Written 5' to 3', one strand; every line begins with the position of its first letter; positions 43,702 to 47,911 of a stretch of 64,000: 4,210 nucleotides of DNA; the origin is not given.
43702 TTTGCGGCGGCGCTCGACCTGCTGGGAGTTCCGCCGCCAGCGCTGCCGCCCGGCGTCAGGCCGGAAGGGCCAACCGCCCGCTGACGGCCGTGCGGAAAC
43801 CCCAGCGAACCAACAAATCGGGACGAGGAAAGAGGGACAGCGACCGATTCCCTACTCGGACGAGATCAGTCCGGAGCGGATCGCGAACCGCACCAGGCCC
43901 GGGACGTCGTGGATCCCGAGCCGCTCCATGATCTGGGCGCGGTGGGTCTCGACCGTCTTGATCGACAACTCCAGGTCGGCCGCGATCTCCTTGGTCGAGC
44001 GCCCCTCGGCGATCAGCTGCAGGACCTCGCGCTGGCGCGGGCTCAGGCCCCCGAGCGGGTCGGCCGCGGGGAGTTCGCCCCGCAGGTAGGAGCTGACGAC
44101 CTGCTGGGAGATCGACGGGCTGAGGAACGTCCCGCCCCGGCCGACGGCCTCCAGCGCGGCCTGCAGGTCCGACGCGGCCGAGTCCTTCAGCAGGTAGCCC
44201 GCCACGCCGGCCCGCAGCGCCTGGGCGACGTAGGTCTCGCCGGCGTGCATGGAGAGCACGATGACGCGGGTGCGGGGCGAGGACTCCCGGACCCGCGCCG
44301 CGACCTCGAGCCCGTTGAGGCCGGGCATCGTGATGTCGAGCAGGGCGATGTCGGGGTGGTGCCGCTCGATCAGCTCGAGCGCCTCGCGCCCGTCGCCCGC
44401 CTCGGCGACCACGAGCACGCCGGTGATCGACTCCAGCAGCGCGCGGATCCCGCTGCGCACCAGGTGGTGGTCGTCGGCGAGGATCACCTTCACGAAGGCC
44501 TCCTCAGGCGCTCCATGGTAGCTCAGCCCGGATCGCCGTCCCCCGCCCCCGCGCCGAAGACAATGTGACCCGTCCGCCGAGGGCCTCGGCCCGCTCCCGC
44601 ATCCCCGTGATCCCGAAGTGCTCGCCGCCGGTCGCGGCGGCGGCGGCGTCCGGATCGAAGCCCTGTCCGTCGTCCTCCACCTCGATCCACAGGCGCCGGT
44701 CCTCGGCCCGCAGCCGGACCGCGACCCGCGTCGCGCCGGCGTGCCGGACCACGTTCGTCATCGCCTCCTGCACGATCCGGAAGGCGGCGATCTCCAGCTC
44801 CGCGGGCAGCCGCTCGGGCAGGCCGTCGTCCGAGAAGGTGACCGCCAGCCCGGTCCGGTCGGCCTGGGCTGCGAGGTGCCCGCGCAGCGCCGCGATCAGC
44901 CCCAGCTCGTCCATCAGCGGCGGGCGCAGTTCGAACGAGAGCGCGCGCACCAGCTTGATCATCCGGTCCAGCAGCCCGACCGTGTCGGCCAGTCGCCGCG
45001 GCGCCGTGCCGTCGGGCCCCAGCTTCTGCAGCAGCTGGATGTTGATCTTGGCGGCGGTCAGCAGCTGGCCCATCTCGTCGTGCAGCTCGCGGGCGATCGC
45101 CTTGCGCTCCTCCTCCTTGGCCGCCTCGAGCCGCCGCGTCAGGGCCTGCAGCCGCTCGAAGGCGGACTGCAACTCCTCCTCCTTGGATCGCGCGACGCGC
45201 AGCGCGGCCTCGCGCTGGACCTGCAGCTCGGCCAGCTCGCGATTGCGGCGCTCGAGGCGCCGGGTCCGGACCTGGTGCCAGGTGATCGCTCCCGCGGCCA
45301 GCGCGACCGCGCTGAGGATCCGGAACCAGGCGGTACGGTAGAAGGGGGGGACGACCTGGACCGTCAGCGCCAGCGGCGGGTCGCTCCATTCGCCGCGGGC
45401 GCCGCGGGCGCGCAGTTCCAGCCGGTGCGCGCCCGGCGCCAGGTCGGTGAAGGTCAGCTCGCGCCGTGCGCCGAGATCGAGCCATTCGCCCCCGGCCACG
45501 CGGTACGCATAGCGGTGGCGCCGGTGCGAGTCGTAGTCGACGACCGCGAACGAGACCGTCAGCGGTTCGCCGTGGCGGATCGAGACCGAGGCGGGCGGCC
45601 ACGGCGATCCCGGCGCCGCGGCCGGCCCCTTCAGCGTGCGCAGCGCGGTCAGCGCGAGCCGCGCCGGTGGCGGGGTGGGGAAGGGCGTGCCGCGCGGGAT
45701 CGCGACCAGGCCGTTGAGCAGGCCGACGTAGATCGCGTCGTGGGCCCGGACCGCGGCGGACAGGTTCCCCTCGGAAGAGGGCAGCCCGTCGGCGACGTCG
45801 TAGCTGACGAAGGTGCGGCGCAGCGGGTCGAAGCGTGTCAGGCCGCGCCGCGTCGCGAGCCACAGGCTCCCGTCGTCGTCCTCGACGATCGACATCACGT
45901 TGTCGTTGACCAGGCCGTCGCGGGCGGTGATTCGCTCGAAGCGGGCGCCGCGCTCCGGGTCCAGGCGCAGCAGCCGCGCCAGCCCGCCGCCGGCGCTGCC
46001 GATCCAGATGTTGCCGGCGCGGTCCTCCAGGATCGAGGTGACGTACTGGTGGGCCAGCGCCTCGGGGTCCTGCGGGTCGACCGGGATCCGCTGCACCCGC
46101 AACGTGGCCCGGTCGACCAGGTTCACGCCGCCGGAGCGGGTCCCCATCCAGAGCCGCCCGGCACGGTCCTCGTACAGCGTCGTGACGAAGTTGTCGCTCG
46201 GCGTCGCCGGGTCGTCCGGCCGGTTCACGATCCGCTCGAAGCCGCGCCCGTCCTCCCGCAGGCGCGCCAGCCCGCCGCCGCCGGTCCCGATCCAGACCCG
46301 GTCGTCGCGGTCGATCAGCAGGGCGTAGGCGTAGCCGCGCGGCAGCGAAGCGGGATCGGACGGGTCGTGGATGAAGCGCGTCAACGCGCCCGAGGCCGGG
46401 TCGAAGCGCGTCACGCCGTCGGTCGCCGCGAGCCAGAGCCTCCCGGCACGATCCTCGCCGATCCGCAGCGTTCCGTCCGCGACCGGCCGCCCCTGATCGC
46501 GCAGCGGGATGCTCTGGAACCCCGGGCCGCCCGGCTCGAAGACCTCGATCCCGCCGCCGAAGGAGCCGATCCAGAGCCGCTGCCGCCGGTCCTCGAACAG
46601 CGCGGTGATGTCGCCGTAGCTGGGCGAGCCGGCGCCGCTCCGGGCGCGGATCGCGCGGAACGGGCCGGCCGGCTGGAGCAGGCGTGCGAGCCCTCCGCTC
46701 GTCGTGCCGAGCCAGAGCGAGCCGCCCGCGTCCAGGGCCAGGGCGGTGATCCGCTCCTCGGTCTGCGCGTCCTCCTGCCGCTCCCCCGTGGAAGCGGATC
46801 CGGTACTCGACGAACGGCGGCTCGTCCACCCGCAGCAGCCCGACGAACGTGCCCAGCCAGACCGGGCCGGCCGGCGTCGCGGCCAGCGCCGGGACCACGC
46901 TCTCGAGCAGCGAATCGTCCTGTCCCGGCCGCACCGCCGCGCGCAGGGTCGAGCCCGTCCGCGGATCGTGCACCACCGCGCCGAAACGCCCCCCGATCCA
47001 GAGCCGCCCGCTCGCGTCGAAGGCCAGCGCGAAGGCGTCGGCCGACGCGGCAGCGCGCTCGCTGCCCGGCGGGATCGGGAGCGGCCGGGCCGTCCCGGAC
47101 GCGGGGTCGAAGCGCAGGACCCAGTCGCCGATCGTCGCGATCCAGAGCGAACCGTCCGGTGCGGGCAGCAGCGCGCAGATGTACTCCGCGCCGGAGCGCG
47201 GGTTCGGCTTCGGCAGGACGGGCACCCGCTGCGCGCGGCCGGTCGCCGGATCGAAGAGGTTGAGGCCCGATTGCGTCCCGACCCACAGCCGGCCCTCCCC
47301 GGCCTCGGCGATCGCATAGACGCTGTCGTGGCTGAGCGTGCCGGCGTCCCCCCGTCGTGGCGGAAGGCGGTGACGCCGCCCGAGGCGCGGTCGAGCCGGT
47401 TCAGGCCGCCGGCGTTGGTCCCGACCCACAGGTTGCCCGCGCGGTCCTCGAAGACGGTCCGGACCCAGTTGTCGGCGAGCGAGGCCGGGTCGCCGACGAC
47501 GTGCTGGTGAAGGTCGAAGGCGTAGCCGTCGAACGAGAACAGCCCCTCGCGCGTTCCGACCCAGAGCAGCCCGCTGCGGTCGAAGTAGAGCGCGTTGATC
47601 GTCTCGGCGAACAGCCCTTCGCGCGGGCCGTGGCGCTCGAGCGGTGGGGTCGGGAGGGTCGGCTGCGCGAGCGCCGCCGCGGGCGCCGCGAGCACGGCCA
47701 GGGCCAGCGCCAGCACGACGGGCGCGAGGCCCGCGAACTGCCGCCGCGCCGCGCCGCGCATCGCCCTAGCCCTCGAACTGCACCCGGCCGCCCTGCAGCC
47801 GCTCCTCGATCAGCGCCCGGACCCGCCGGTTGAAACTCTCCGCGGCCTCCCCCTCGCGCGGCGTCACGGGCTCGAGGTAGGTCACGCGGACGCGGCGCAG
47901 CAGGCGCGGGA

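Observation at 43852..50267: ElbD-like acyl-AMP ligase / carrier / acyltransferase fusion heading an operon with a two-component system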

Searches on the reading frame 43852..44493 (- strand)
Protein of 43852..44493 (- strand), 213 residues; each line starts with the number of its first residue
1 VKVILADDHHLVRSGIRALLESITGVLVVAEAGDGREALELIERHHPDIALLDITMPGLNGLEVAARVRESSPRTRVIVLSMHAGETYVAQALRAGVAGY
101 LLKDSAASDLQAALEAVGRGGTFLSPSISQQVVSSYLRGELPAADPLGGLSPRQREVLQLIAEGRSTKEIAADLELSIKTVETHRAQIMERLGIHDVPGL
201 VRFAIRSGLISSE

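Call 6: search_protein_families(library=pfam, proteins=[window:43852-44493:-], max_evalue=0.01)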
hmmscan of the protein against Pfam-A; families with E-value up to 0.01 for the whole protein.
window:43852-44493:- (213 aa): 8 families
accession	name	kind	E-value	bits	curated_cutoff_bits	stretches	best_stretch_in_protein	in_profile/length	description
PF00072.30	Response_reg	-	5.5e-30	104.2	30.2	1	3-114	1-110/111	Response regulator receiver domain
PF00196.25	GerE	-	7.6e-19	67.5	23.5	1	150-204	3-57/57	Bacterial regulatory proteins, luxR family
PF08281.18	Sigma70_r4_2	-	9.3e-10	38.4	25.7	1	148-192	9-54/54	Sigma-70, region 4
PF04545.22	Sigma70_r4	-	2.1e-05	24.4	24.1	1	147-192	2-48/50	Sigma-70, region 4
PF14493.12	HTH_40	-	0.00052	20.7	27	1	155-191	3-39/89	Helix-turn-helix domain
PF13384.12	HTH_23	-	0.0023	18.1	24.6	0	155-182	8-35/50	Homeodomain-like domain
PF05331.17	DUF742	-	0.0024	18.1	27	0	147-181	38-72/114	Protein of unknown function (DUF742)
PF13518.12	HTH_28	-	0.0051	17.3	25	0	154-185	2-33/52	Helix-turn-helix domain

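Call 7: search_protein_families(library=ncbifam, proteins=[window:43852-44493:-], max_evalue=0.01)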
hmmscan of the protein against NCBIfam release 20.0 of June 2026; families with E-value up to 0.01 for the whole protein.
window:43852-44493:- (213 aa): 121 families (the best 25 are shown)
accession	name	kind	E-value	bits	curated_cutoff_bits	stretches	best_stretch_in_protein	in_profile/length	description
NF052445.1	RespRegMctR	equivalog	5.3e-56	189.3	300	1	2-209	3-204/205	two-component system response regulator MctR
NF007018.1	PRK09483.1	equivalog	5.1e-48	163.6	280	1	2-213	3-212/217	UvrY/SirA/GacA family response regulator transcription factor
NF011896.0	PRK15369.1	equivalog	8.9e-48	162.7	242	1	2-210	5-210/211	two component system response regulator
NF007935.0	PRK10651.1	equivalog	2.8e-43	147.6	250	1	2-194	8-200/216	two-component system response regulator NarL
NF047785.1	respo_reg_MadR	equivalog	1.8e-35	122.2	300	1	1-210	1-209/209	MadR family response regulator transcription factor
NF007708.0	PRK10403.1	equivalog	2.8e-35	121.7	343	1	2-194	8-198/215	nitrate/nitrite response regulator protein NarP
NF007685.0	PRK10360.1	equivalog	3.1e-35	121.7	258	1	2-196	3-184/196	response regulator transcription factor UhpA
NF007403.0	PRK09935.1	equivalog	4.4e-29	101.6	271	1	3-206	6-206/210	fimbria biosynthesis transcriptional regulator FimZ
NF007419.0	PRK09958.1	equivalog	2.8e-28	98.9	251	1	1-207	1-201/204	acid-sensing system DNA-binding response regulator EvgA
NF008098.0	PRK10840.1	equivalog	1.6e-26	93.1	235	1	1-197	4-198/216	response regulator transcription factor RcsB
NF006900.1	PRK09390.1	equivalog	4.6e-23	81.8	255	1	3-208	7-201/203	response regulator FixJ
NF040749.1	tetrathio_RR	equivalog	1.2e-22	80.6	290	1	4-202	3-186/191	tetrathionate respiration response regulator TtrR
NF041830.1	RR_TF_ErdR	exception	9.6e-22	77.7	390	1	2-195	3-196/213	response regulator transcription factor ErdR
NF001965.0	PRK00742.1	subfamily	2.6e-18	66.4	293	1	1-107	4-111/357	chemotaxis-specific protein-glutamate methyltransferase CheB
NF041733.1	resp_reg_CseB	equivalog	4.8e-18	65.4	350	1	2-122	2-119/228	two-component system response regulator CseB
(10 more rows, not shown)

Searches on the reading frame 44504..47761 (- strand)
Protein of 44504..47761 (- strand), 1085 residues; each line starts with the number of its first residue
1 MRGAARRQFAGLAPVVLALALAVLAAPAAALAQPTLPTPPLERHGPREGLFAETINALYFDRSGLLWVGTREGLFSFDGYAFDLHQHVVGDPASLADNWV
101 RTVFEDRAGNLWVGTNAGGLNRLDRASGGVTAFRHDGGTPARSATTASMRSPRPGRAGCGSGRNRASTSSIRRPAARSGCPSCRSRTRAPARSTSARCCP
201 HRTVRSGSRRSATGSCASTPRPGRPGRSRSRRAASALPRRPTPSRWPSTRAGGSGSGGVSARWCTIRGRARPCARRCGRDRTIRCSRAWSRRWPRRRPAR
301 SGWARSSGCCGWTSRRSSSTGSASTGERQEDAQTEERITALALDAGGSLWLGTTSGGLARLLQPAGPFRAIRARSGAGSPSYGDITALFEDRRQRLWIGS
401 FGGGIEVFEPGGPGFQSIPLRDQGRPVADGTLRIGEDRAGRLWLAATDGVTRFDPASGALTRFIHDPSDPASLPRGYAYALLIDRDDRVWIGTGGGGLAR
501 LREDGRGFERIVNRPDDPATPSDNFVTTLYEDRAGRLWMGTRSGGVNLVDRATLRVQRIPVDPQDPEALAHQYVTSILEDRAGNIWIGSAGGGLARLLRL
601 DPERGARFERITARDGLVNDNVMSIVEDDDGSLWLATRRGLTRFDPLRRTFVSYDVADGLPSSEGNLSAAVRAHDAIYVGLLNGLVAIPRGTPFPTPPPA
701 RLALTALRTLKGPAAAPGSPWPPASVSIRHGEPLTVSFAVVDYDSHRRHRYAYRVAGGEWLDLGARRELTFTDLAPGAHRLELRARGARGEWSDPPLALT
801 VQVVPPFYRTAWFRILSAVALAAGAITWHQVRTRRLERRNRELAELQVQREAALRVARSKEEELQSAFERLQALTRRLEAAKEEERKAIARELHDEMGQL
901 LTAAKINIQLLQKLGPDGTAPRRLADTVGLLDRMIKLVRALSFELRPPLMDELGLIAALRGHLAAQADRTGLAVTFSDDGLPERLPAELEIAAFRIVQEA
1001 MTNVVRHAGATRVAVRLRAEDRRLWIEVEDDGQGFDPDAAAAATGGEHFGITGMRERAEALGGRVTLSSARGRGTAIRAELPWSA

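Call 6: search_protein_families(library=pfam, proteins=[window:44504-47761:-], max_evalue=0.01)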
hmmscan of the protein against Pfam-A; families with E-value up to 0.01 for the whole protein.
window:44504-47761:- (1085 aa): 6 families
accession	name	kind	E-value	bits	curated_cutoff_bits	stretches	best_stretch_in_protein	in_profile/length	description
PF07494.17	Reg_prop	-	6e-44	142.8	20.4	5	94-116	1-23/24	Two component regulator propeller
PF02518.31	HATPase_c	-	6.4e-17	62.4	26.4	1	991-1083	4-109/111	Histidine kinase-, DNA gyrase B-, and HSP90-like ATPase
PF23748.1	Beta-prop_LRRK2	-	7.3e-14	52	26.9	0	517-557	267-307/359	LRRK2 beta propeller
PF07730.19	HisKA_3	-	4.3e-12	46.8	24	1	885-948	1-66/68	Histidine kinase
PF13581.12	HATPase_c_2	-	1.2e-07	32.2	27.4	1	982-1065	25-92/127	Histidine kinase-like ATPase domain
PF07495.19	Y_Y_Y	-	1.2e-05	25.6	26.6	1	742-803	1-64/65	Y_Y_Y domain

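Call 7: search_protein_families(library=ncbifam, proteins=[window:44504-47761:-], max_evalue=0.01)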
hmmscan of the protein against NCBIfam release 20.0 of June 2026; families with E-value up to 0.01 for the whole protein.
window:44504-47761:- (1085 aa): 17 families
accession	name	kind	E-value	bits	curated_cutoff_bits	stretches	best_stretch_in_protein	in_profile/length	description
NF052443.1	SensHisKinMctS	equivalog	3.7e-46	157.4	700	1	865-1085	230-450/457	two-component system sensor histidine kinase MctS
NF008649.0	PRK11644.1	equivalog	1.8e-38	132.6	408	1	855-1082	273-495/499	signal transduction histidine-protein kinase/phosphatase UhpB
NF047786.1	his_kin_MadS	equivalog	4.4e-28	98.5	500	1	814-1082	164-434/434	MadS family sensor histidine kinase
NF008184.0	PRK10935.1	equivalog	1.4e-26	93.2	553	1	835-1082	310-558/565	nitrate/nitrite two-component system sensor histidine kinase NarQ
NF052531.1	Strep_LiaS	equivalog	4.2e-25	88.7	450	1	877-1082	124-326/328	envelope stress sensor histidine kinase LiaS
NF007896.0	PRK10600.1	equivalog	9.5e-23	80.7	578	1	883-1078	388-580/598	nitrate/nitrite two-component system sensor histidine kinase NarX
NF052228.1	T9SS_PorZ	equivalog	3.2e-22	78.8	260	3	437-551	488-615/757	type IX secretion system anionic LPS delivery protein PorZ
NF047322.1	HK_morpho_MacS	equivalog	8.4e-11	41.6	300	1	864-1080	163-365/367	MacS family sensor histidine kinase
NF008543.0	PRK11466.1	equivalog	3e-05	22.1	982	1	984-1082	550-661/914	TMAO reductase system sensor histidine kinase/response regulator TorS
NF008298.1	PRK11086.1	subfamily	0.00042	18.9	520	1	1003-1084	437-526/529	DcuS/MalK family sensor histidine kinase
NF003144.0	PRK04069.1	equivalog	0.00046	19.6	145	1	997-1044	47-98/161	anti-sigma B factor RsbW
NF033792.0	ActS_PrrB_HisK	equivalog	0.0018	17.2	350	1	1000-1039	319-357/423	ActS/PrrB/RegB family redox-sensitive histidine kinase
TIGR02916.1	PEP_his_kin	equivalog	0.002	16.8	300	1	988-1082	579-679/679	XrtA/PEP-CTERM system histidine kinase PrsK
NF041832.1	near_NosP_CTERM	subfamily_domain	0.0023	17.1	400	1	995-1039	123-167/370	NahK/ErcS family hybrid sensor histidine kinase/response regulator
NF011874.0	PRK15347.1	equivalog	0.0025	15.9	852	1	984-1083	502-614/921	two component system sensor kinase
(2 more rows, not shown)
